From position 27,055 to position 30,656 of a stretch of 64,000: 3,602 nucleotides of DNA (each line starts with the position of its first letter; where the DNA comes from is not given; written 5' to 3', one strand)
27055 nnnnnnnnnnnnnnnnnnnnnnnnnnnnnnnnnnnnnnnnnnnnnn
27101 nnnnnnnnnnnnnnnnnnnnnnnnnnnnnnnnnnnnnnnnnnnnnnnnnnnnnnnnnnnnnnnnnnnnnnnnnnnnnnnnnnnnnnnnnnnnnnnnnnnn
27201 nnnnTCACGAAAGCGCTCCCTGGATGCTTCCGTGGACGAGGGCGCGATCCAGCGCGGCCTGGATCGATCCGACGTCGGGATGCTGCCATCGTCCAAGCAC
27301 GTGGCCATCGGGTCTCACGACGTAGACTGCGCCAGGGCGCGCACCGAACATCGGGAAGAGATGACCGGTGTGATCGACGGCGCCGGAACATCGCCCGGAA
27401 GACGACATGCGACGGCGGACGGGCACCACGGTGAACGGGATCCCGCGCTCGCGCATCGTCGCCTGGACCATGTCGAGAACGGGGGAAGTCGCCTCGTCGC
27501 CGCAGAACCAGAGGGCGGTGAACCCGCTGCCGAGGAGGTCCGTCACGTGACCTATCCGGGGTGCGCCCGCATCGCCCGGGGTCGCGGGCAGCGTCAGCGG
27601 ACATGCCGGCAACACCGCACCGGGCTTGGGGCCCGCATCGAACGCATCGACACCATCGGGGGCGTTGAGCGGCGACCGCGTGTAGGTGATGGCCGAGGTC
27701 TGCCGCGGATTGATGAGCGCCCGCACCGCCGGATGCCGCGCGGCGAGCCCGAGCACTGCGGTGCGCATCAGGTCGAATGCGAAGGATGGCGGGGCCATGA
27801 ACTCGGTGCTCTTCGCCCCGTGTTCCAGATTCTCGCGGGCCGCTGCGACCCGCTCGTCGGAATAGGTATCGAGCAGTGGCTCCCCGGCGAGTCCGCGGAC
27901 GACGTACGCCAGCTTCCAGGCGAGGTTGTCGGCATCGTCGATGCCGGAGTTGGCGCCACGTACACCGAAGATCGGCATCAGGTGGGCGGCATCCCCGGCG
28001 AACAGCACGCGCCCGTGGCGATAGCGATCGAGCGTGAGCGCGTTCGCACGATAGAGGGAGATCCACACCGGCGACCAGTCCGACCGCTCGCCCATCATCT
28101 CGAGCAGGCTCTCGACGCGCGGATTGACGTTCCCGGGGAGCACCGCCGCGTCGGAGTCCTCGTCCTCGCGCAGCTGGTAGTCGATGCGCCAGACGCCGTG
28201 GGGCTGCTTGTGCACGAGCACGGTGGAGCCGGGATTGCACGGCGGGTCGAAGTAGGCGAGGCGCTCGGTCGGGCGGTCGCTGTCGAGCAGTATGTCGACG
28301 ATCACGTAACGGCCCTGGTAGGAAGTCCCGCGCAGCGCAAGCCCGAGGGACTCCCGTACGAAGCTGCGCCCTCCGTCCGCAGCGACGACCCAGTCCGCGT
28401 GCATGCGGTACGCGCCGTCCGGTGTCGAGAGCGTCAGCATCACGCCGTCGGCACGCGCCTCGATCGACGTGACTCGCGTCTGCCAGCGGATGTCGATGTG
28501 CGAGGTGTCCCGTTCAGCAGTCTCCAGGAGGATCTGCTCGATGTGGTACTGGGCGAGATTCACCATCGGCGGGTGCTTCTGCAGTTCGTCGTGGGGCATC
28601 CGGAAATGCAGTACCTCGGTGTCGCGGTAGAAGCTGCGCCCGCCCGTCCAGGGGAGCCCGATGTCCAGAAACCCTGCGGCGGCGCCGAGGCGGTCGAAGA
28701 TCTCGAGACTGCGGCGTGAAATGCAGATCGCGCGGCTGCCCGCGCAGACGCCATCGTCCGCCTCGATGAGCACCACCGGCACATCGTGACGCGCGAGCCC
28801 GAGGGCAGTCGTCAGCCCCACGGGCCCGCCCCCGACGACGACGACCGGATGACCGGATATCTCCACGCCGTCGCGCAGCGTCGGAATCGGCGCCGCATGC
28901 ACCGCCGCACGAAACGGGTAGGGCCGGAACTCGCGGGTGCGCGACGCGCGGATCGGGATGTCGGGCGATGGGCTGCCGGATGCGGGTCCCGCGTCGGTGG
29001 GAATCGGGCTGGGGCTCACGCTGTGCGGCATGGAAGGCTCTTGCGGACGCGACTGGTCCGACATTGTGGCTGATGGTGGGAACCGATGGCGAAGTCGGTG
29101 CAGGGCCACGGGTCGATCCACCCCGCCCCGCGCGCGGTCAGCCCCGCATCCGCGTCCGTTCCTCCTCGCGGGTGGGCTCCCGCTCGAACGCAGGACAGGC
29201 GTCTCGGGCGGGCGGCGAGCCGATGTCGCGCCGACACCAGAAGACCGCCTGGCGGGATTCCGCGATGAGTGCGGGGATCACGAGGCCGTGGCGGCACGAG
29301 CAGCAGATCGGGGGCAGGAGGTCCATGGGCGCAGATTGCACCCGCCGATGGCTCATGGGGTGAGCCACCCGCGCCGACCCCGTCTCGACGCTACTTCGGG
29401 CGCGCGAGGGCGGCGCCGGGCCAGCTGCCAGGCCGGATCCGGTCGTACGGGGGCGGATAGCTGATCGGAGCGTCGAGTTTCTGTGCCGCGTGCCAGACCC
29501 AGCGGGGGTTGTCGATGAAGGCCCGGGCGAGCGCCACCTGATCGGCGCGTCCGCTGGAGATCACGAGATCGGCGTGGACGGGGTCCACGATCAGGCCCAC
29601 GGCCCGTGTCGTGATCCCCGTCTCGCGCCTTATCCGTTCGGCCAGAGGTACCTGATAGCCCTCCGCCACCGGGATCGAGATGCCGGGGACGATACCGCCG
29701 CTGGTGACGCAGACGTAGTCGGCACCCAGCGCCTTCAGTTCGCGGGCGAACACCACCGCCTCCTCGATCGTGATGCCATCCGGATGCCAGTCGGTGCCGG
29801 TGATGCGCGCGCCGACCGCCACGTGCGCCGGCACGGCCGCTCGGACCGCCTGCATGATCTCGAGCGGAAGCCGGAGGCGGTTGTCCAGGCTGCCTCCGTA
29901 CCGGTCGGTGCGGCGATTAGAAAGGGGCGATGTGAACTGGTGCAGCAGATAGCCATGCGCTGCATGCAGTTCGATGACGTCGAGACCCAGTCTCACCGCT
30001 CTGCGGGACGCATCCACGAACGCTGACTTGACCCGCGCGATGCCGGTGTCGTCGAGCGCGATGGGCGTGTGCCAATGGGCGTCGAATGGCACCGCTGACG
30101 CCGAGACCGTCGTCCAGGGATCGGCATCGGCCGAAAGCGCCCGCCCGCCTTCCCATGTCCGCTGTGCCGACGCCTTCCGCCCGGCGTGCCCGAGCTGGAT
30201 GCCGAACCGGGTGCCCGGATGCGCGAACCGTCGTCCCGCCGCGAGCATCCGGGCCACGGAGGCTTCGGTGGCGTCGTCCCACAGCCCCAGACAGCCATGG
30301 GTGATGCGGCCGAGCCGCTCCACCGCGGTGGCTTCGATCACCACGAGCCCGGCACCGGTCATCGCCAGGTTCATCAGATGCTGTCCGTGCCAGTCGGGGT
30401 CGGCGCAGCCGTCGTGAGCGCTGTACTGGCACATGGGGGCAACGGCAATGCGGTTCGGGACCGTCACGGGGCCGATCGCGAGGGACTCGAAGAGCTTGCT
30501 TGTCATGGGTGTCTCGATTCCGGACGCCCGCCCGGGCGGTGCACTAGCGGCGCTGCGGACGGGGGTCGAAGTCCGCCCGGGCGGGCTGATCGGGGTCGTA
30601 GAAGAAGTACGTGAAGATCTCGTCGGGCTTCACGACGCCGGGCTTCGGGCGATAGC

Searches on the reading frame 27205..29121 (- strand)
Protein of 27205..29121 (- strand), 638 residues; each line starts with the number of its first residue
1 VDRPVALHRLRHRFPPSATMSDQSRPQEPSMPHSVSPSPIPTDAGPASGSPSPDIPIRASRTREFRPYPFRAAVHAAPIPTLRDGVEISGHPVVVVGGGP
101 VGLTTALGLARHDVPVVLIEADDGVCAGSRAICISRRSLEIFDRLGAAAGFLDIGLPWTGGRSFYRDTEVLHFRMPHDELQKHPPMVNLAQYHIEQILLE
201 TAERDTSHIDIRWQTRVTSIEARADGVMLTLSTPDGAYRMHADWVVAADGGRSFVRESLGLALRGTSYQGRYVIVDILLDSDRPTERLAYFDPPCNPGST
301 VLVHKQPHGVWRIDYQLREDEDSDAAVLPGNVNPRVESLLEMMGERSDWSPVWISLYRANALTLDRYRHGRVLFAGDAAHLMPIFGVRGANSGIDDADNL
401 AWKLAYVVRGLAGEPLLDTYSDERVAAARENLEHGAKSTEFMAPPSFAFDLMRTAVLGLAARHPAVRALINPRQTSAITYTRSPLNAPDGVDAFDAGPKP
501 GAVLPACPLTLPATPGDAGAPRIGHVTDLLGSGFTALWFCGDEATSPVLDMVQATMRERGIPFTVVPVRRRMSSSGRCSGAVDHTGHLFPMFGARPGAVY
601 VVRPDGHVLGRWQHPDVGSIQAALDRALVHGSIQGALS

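Call 8: search_protein_families(library=pfam, proteins=[window:27205-29121:-])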
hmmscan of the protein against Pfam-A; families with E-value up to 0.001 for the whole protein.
window:27205-29121:- (638 aa): 7 families
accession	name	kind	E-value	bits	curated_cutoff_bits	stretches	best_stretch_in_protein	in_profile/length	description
PF01494.25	FAD_binding_3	-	2.9e-63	214.6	22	1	92-432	3-346/349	FAD binding domain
PF07992.20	Pyr_redox_2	-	6.1e-08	32.9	26.1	1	92-254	2-112/291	Pyridine nucleotide-disulphide oxidoreductase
PF01266.30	DAO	-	3.2e-07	30.6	27.9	1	93-129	2-38/353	FAD dependent oxidoreductase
PF00070.33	Pyr_redox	-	1.2e-05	26.2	22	0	93-126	2-35/82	Pyridine nucleotide-disulphide oxidoreductase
PF03486.20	HI0933_like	-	1.2e-05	25.4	50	0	92-123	2-33/244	HI0933-like protein Rossmann domain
PF00890.30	FAD_binding_2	-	4.5e-05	23.3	20.4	0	93-123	2-32/414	FAD binding domain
PF13450.12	NAD_binding_8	-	0.00013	22.6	21.9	1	95-126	1-32/68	NAD(P)-binding Rossmann-like domain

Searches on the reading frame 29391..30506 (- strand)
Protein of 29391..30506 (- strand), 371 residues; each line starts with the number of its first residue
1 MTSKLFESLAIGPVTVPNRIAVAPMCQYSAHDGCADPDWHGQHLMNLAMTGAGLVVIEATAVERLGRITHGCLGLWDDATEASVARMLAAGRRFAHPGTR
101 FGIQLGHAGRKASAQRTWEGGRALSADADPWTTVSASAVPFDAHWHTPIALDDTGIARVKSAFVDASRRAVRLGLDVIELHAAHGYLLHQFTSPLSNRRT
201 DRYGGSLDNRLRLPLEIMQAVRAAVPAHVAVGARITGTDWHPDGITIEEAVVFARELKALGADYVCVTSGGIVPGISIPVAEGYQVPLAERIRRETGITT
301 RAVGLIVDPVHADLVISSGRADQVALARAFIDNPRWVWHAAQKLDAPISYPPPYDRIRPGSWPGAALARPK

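Call 8: search_protein_families(library=pfam, proteins=[window:29391-30506:-])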
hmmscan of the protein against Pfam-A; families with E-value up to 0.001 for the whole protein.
window:29391-30506:- (371 aa): 1 family
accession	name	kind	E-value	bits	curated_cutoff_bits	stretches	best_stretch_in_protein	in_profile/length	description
PF00724.26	Oxidored_FMN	-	7.6e-57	193.5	27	1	4-344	1-339/342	NADH:flavin oxidoreductase / NADH oxidase family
